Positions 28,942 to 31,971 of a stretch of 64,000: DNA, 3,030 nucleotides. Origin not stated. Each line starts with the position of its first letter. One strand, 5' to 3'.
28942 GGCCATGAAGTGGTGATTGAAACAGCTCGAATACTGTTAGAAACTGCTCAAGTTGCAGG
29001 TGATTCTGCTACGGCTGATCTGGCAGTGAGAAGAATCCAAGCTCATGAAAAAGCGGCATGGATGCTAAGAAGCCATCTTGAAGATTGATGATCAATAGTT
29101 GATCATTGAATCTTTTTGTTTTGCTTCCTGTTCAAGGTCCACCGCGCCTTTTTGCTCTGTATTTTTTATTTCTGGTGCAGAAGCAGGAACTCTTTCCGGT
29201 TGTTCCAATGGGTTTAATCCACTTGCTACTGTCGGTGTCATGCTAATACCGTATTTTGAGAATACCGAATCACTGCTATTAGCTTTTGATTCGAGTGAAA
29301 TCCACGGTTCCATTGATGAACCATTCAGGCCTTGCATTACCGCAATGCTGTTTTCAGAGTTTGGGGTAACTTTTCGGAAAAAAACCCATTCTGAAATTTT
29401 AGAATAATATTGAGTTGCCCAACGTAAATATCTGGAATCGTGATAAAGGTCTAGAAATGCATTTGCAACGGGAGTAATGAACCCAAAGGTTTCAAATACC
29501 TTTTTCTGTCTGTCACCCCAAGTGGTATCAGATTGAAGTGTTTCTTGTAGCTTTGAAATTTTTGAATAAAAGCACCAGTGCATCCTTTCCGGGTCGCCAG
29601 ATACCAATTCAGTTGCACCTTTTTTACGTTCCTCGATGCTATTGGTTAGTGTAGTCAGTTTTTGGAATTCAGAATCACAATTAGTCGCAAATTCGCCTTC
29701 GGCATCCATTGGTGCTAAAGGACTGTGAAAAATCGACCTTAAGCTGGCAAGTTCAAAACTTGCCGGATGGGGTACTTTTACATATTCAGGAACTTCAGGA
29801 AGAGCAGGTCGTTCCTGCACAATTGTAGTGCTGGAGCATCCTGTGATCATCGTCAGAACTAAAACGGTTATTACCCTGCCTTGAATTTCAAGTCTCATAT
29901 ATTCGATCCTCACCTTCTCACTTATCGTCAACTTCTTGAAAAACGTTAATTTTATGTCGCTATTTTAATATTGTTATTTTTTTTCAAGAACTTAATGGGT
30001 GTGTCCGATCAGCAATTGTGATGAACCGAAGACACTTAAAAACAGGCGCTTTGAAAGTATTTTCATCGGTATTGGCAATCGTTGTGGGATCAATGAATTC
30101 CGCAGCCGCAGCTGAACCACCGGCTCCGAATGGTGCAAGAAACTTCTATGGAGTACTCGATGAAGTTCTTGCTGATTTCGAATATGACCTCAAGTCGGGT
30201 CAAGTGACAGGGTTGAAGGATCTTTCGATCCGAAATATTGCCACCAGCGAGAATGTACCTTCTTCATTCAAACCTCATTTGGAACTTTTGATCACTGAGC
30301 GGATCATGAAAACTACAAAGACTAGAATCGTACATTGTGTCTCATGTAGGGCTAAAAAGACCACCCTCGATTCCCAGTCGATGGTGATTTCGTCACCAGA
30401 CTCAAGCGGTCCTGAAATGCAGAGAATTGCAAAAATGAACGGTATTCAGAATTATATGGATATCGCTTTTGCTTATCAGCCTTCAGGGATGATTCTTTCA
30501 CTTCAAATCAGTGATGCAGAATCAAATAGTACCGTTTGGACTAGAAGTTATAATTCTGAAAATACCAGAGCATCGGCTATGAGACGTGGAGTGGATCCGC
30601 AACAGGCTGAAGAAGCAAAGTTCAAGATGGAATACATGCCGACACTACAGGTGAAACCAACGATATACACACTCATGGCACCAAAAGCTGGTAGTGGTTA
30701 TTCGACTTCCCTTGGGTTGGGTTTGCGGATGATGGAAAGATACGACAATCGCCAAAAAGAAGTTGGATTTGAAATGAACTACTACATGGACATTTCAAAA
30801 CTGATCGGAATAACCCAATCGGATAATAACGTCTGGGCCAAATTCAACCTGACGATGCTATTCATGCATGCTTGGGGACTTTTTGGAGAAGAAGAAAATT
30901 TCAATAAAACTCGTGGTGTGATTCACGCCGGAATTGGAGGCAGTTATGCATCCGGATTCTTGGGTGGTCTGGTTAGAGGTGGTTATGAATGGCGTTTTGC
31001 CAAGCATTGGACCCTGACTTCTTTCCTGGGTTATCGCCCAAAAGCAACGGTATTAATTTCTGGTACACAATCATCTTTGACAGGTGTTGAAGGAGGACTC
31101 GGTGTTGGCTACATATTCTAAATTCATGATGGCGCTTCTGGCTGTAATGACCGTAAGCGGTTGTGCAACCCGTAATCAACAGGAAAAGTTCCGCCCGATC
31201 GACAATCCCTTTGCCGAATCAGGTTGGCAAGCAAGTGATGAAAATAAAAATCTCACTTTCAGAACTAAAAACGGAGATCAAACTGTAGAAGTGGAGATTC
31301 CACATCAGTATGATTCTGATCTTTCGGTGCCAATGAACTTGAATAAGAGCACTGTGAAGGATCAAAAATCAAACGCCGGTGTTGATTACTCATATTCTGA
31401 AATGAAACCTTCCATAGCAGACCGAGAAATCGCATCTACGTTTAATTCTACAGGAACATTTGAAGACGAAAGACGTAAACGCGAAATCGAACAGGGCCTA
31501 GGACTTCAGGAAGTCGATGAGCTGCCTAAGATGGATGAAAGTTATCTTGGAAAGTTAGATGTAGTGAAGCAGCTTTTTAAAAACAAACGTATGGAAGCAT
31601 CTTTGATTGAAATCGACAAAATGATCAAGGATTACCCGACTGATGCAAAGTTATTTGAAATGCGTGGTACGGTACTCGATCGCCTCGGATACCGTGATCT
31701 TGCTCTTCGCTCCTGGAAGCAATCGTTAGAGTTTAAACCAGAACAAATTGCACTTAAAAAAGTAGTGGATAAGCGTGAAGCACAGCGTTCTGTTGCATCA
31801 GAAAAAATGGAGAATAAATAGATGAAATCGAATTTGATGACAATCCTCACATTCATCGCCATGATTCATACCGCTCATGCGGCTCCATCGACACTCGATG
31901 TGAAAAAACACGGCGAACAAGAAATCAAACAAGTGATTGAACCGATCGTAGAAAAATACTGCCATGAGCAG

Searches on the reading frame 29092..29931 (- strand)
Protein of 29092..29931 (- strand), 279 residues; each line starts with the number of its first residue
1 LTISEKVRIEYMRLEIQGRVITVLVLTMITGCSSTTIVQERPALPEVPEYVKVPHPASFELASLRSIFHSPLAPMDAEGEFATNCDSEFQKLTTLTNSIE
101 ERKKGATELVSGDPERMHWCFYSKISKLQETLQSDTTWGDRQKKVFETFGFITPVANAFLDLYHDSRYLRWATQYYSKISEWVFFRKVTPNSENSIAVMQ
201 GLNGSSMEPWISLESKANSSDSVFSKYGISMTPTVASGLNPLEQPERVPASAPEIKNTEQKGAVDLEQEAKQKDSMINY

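Call 3: search_protein_families(library=pfam, proteins=[window:29092-29931:-], max_evalue=0.1)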
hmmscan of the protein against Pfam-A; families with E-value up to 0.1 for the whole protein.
window:29092-29931:- (279 aa): 0 families

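Call 63: search_protein_families(library=padloc, proteins=[window:29092-29931:-], max_evalue=0.001)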
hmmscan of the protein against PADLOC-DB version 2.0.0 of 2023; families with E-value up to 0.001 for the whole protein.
window:29092-29931:- (279 aa): 0 families

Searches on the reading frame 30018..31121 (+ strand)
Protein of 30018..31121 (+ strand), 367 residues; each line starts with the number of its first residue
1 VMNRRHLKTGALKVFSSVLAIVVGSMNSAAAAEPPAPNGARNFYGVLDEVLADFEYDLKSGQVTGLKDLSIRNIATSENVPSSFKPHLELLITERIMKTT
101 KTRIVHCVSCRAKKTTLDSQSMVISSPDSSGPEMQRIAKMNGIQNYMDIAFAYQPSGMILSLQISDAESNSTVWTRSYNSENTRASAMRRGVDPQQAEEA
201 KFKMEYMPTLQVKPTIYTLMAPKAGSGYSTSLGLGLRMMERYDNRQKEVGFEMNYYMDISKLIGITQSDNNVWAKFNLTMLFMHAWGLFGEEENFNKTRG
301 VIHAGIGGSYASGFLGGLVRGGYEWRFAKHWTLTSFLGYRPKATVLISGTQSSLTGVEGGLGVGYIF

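Call 3: search_protein_families(library=pfam, proteins=[window:30018-31121:+], max_evalue=0.1)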
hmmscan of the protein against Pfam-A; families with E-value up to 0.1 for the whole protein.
window:30018-31121:+ (367 aa): 0 families

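Call 4: search_protein_families(library=ncbifam, proteins=[window:30018-31121:+], max_evalue=0.1)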
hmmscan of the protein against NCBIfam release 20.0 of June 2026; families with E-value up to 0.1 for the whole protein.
window:30018-31121:+ (367 aa): 0 families

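Call 27: find_homologous_proteins(query=window:30018-31118:+)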
Query window:30018-31118:+ (367 aa): 314 proteins with E <= 0.001 among 2597 candidates; the best 120 are listed.
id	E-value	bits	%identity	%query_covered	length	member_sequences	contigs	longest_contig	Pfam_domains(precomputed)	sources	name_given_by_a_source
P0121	2.2e-242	821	100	100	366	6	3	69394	-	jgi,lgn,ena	jgi:hypothetical protein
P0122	3.2e-209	712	84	100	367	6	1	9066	-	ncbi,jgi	jgi:hypothetical protein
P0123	7.6e-201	685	81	100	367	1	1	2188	-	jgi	-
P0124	4.4e-189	646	79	95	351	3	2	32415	-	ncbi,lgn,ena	-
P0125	6.7e-184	629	74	96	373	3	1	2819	-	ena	-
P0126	6.5e-183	626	76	94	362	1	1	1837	-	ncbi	-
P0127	1.6e-182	625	76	95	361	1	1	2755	-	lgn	-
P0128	3.1e-182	624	75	96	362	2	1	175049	-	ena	-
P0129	9.8e-181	619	77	92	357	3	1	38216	-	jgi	jgi:hypothetical protein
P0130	2.6e-180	617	75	95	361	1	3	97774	-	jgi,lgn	jgi:TolB-like protein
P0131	3.6e-180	617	75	96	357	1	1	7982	-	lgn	-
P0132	8.4e-180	616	74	97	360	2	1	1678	-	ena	-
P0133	2.6e-178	611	72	96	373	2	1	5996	-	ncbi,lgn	-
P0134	9.5e-178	609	73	96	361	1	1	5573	-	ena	-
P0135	6.5e-173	593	75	90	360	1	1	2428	-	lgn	-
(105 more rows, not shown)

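Call 47: search_solved_structures(query=A3, max_evalue=5, show_alignments=1)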
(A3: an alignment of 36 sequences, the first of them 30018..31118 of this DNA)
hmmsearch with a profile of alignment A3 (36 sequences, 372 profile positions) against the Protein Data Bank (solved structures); distinct sequences matched with E-value up to 5: 0.

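Call 55: predict_structure(alignment_id=A3)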
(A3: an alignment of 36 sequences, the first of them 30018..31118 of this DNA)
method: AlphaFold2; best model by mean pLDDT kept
length: 367 residues; sequences in the alignment: 36
mean_pLDDT: 79.3   pTM: 0.46
mean pLDDT of the five models: 79.3, 79.1, 77.5, 66.1, 63.4
residues with pLDDT >= 90: 93; 70-90: 188; 50-70: 61; < 50: 25
segments of 3 or more residues with pLDDT < 50: 1-5, 7-9, 27-38, 120-122
pLDDT, mean of each block of 10 residues (from residue 1): 46 60 53 45 79 88 87 82 85 90 82 60 52 80 89 81 85 84 70 64 61 94 85 93 85 92 80 86 90 81 94 87 92 95 79 89 94
secondary structure, 60 per line:
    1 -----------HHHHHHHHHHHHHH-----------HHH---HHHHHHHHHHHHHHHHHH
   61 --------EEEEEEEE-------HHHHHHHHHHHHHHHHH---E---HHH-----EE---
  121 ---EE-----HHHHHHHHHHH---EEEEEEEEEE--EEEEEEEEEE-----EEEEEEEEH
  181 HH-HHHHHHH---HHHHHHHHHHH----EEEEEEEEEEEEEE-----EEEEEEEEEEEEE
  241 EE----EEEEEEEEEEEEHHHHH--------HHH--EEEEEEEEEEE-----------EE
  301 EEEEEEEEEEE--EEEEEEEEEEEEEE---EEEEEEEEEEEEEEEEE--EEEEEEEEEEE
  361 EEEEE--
elements in order: H12-25 H43-60 E69-76 H84-100 H131-141 E145-154 E157-166 E172-179 H184-190 H194-204 E209-222 E228-242 E247-258 H259-263 E277-287 E299-311 E314-327 E331-347 E350-365

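Call 57: fold_search(model_id=the predicted structure, library=pdb)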
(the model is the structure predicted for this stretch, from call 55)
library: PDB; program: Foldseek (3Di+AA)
matches with E <= 10: 866; with E <= 0.001: 22
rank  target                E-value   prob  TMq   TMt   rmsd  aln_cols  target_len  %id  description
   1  4pwz_A                1.5e-07  1.00  0.22  0.20  22.8       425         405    7  Crystal structure of TolB protein from Yersinia pestis CO92 (released 2014-04-02)
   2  4r40_C                2.2e-07  1.00  0.22  0.20  22.0       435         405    7  Crystal Structure of TolB/Pal complex from Yersinia pestis. (released 2014-09-03)
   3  6pnv                  3.2e-07  1.00  0.22  0.20  22.1       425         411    7  1.42 Angstrom Resolution Crystal Structure of Translocation Protein TolB from Salmonella enterica (released 2019-07-17)
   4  4pwz_B                3.2e-07  1.00  0.22  0.20  22.9       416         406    6  Crystal structure of TolB protein from Yersinia pestis CO92 (released 2014-04-02)
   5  2w8b_A                9.4e-07  1.00  0.20  0.19  22.2       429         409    8  Crystal structure of processed TolB in complex with Pal (released 2009-02-17)
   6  2f1v_A                3.0e-06  1.00  0.27  0.49   6.7       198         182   14  Outer membrane protein OmpW (released 2006-01-24)
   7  8qxp                  7.9e-06  1.00  0.27  0.49   6.9       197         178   13  Crystal structure of the outer membrane porin OmpW from Klebsiella pneumoniae (released 2024-01-24)
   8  7mx5_B                1.6e-05  0.98  0.20  0.19  22.2       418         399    9  Crystal structure of TolB from Acinetobacter baumannii (released 2021-05-26)
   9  2f1t_A                3.1e-05  1.00  0.27  0.48   7.4       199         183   14  Outer membrane protein OmpW (released 2006-01-24)
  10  1p4t                  4.1e-05  1.00  0.30  0.64   4.5       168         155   10  Crystal structure of Neisserial surface protein A (NspA) (released 2003-07-22)
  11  7mx5_A                5.6e-05  0.89  0.18  0.17  22.9       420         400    7  Crystal structure of TolB from Acinetobacter baumannii (released 2021-05-26)
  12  4q6l                  6.3e-05  1.00  0.25  0.59   7.9       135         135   15  LpoB C-terminal domain from Salmonella enterica (Native) (released 2014-05-14)
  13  4q6z_A                1.1e-04  1.00  0.24  0.59   8.4       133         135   12  LpoB C-terminal domain from Escherichia coli (released 2014-05-14)
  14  2m06_MODEL_1_A        2.7e-04  1.00  0.27  0.55   6.1       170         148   13  NMR structure of OmpX in phopspholipid nanodiscs (released 2012-12-12)
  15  2x27                  2.9e-04  1.00  0.25  0.41   7.9       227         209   12  Crystal structure of the outer membrane protein OprG from Pseudomonas aeruginosa (released 2010-12-15)
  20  3w1e                  4.5e-04  0.98  0.21  0.22  21.6       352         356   10  Structure of FlgT, a flagellar basal body component protein (released 2013-04-03)
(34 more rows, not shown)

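Call 63: search_protein_families(library=padloc, proteins=[window:30018-31121:+], max_evalue=0.001)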
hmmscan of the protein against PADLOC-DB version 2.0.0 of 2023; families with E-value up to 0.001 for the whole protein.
window:30018-31121:+ (367 aa): 0 families

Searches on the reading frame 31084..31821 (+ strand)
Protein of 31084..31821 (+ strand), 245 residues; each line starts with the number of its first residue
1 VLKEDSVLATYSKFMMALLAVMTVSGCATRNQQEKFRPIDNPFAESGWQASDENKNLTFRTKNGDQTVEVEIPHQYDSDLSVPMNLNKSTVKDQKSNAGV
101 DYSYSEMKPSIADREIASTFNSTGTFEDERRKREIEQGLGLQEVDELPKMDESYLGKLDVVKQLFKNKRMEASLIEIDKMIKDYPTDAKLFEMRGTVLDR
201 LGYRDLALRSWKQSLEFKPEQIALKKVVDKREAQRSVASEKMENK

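Call 3: search_protein_families(library=pfam, proteins=[window:31084-31821:+], max_evalue=0.1)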
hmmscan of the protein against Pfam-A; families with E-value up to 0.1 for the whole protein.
window:31084-31821:+ (245 aa): 0 families

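Call 4: search_protein_families(library=ncbifam, proteins=[window:31084-31821:+], max_evalue=0.1)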
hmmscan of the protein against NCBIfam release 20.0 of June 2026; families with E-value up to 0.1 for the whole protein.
window:31084-31821:+ (245 aa): 3 families
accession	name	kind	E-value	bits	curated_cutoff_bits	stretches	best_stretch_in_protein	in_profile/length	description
NF008391.2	PRK11189.1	equivalog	0.0013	18.3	250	1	186-221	63-98/297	lipoprotein NlpI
TIGR02521.1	type_IV_pilW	equivalog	0.0069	16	154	0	165-222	42-99/234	type IV pilus biogenesis/stability protein PilW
NF040959.1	MamA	equivalog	0.0099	15.3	200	1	164-224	115-175/204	magnetosome protein MamA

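Call 63: search_protein_families(library=padloc, proteins=[window:31084-31821:+], max_evalue=0.001)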
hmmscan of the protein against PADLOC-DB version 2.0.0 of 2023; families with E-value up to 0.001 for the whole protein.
window:31084-31821:+ (245 aa): 0 families

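Call 75: search_solved_structures(query=A5, max_evalue=5, show_alignments=1)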
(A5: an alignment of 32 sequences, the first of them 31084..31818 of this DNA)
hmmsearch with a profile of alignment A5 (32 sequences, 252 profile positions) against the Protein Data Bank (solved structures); distinct sequences matched with E-value up to 5: 45.
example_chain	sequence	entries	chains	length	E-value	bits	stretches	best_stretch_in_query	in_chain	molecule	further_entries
8far_A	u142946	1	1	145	4e-13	52.7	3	206-233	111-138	I432-1-CC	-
8cus_A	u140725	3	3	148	6.6e-13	52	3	206-231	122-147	I432-1(NaCl) Chain A | I432-1(Imd) Chain A | I432-1-X3 Chain A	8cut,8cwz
6b85_J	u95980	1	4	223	1.7e-11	47.3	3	196-233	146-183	TMHC4_R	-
8fwd_1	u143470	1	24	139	7.8e-10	41.9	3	202-232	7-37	O43-rpxdoc-EK1_B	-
11kc_A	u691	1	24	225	1.5e-08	37.7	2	205-234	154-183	Designed nanoparticle O43-TM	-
4rg6_A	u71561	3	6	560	1.6e-05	27.8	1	169-242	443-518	Cell division cycle protein 27 homolog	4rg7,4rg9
5khu_F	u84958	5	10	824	3.1e-05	26.8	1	170-242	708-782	Cell division cycle protein 27 homolog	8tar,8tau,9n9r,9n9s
5g04_F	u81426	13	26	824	3.3e-05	26.8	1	170-242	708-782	CELL DIVISION CYCLE PROTEIN 27 HOMOLOG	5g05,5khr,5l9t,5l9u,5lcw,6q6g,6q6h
4ui9_F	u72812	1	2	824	3.4e-05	26.7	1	170-242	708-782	CELL DIVISION CYCLE PROTEIN 27 HOMOLOG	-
5a31_F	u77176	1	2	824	3.5e-05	26.7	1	170-242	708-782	ANAPHASE-PROMOTING COMPLEX SUBUNIT 3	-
8a3t_F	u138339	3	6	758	0.00014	24.6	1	173-233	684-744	Anaphase-promoting complex subunit CDC27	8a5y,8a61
8ump_A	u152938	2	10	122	0.00028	23.7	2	176-233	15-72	T33-ml35-redesigned-TPR-domain-fold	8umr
6vl6_B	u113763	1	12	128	0.0004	23.2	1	196-247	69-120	T33_dn2B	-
6v8e_A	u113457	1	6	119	0.00052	22.8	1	176-245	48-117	Designed protein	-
5hrz_A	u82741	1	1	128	0.00054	22.8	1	174-233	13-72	TPR domain protein 1na0C3_3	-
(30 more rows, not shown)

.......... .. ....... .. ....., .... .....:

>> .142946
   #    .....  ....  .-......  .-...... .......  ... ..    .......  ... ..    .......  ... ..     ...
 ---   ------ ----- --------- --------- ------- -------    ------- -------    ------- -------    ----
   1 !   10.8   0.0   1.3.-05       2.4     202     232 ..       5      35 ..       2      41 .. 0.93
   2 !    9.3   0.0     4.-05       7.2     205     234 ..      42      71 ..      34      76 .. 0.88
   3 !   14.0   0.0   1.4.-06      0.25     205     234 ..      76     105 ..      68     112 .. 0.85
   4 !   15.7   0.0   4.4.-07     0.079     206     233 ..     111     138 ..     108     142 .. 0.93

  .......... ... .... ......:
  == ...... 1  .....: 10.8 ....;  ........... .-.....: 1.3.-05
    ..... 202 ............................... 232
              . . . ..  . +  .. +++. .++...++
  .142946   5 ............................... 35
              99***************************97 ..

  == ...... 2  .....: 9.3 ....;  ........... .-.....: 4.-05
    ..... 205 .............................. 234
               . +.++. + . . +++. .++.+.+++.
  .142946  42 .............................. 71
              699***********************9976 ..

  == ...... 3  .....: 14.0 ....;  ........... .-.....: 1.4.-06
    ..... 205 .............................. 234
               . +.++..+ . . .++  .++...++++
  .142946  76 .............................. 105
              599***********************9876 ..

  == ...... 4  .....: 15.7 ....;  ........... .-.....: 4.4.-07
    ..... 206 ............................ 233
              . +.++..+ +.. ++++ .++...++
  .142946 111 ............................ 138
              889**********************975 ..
